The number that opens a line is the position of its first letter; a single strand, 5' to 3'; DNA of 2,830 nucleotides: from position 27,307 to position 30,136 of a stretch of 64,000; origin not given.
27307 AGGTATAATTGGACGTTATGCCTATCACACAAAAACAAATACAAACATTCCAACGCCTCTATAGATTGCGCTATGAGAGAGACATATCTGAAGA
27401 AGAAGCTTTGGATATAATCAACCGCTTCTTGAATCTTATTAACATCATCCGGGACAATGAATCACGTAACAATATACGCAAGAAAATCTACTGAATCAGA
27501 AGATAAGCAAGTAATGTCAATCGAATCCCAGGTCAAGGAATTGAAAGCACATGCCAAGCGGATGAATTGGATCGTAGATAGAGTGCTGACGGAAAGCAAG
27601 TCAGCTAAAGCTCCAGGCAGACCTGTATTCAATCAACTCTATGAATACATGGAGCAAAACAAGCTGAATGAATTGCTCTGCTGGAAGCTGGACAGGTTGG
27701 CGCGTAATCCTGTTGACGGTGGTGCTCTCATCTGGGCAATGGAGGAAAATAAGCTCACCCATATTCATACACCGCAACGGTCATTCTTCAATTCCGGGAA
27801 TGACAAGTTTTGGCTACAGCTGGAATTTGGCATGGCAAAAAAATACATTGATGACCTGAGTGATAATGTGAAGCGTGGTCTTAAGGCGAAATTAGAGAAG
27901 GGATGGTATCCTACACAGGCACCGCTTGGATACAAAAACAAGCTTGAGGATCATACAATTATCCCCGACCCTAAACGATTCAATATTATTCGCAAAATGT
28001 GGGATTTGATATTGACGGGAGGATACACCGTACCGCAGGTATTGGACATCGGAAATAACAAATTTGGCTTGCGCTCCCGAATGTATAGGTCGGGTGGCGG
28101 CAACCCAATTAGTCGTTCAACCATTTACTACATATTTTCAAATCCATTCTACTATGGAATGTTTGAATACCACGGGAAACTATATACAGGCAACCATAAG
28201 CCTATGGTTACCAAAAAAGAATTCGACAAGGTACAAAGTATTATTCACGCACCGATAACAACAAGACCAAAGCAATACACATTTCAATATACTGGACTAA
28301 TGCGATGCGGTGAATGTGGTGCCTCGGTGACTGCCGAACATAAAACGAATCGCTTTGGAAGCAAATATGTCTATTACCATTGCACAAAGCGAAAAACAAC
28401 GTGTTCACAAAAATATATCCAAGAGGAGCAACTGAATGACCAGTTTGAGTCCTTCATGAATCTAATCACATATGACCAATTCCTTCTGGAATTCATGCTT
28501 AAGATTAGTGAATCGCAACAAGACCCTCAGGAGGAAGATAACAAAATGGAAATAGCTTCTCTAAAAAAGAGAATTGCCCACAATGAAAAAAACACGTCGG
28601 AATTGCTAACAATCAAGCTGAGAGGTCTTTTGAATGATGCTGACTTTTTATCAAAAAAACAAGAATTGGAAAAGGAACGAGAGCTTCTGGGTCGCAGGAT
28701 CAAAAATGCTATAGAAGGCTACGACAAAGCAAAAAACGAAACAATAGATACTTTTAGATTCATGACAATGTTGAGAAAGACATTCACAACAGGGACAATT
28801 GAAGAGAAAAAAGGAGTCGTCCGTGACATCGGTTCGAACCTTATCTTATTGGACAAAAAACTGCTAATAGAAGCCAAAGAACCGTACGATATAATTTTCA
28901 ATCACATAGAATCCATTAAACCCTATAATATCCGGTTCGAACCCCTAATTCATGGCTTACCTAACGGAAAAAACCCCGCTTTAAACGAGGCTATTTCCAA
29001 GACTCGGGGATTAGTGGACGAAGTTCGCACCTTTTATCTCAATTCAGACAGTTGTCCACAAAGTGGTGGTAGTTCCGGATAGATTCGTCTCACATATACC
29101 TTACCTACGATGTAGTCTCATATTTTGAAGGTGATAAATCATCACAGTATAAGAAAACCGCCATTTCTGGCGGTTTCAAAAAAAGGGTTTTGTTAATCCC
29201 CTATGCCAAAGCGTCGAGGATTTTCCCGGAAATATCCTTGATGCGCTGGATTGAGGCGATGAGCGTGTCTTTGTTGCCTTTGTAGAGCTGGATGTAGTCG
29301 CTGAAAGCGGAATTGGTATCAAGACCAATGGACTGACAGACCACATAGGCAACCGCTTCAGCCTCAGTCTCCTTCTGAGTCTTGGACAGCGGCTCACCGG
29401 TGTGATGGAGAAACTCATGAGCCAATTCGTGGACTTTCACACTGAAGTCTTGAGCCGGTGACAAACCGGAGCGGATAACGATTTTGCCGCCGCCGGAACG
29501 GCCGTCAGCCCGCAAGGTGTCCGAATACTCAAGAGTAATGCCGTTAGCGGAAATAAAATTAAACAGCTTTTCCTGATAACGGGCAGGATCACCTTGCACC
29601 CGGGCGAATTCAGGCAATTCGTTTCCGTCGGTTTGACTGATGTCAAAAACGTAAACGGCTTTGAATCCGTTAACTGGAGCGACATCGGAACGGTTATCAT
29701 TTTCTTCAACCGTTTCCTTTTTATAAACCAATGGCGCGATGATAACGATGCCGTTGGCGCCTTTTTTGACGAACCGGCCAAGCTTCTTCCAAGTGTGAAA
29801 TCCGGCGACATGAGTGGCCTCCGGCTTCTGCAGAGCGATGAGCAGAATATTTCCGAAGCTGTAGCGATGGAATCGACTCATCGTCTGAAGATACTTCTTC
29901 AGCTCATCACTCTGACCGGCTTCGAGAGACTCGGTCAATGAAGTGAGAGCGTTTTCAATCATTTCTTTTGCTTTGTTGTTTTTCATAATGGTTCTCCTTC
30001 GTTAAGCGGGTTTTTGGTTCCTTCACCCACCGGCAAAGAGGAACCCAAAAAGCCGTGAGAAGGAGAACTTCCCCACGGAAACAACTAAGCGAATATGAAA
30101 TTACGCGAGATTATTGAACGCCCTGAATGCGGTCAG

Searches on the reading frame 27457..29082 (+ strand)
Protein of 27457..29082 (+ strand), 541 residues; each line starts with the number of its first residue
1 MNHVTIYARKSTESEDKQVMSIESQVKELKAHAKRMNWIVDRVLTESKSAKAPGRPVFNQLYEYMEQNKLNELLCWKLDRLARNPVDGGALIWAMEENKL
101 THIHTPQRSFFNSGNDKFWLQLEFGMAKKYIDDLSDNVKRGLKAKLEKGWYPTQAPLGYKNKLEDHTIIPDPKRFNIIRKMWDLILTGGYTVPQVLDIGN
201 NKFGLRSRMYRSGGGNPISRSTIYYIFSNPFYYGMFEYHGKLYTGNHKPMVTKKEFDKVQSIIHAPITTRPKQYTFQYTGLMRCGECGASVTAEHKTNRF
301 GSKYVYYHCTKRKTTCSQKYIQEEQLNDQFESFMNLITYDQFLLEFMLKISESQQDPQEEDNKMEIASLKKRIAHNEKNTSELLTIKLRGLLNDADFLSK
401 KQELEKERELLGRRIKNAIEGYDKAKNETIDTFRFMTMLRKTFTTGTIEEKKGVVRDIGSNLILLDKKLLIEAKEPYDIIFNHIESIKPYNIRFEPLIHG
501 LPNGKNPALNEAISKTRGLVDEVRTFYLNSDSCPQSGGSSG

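Call 10: search_protein_families(library=pfam, proteins=[window:27457-29082:+], max_evalue=0.001)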
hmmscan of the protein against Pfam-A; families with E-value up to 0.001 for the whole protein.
window:27457-29082:+ (541 aa): 3 families
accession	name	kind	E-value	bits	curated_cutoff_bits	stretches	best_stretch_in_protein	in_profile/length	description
PF00239.26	Resolvase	-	1.9e-19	70.6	23.3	1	5-149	2-143/145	Resolvase, N terminal domain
PF13408.12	Zn_ribbon_recom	-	3.8e-11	43.6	25.3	1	279-332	3-55/58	Recombinase zinc beta ribbon domain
PF07508.19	Recombinase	-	1.2e-09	38.8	21.1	1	176-263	5-99/102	Recombinase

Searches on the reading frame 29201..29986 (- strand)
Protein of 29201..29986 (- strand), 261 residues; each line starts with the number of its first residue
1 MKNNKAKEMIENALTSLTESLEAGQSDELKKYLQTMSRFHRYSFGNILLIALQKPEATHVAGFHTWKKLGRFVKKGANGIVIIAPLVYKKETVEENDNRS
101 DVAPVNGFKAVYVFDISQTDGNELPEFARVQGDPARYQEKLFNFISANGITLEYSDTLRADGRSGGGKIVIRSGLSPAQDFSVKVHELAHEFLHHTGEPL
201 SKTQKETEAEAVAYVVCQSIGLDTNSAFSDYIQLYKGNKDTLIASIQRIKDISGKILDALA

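Call 10: search_protein_families(library=pfam, proteins=[window:29201-29986:-], max_evalue=0.001)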
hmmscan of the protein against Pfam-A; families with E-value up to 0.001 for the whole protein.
window:29201-29986:- (261 aa): 2 families
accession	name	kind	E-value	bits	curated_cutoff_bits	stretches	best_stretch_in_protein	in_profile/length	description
PF08401.16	ArdcN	-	3e-12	47.3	22.6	1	11-114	5-123/123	N-terminal domain of anti-restriction factor ArdC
PF06114.19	Peptidase_M78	-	0.00048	20.4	22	1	165-214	27-83/123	IrrE N-terminal-like domain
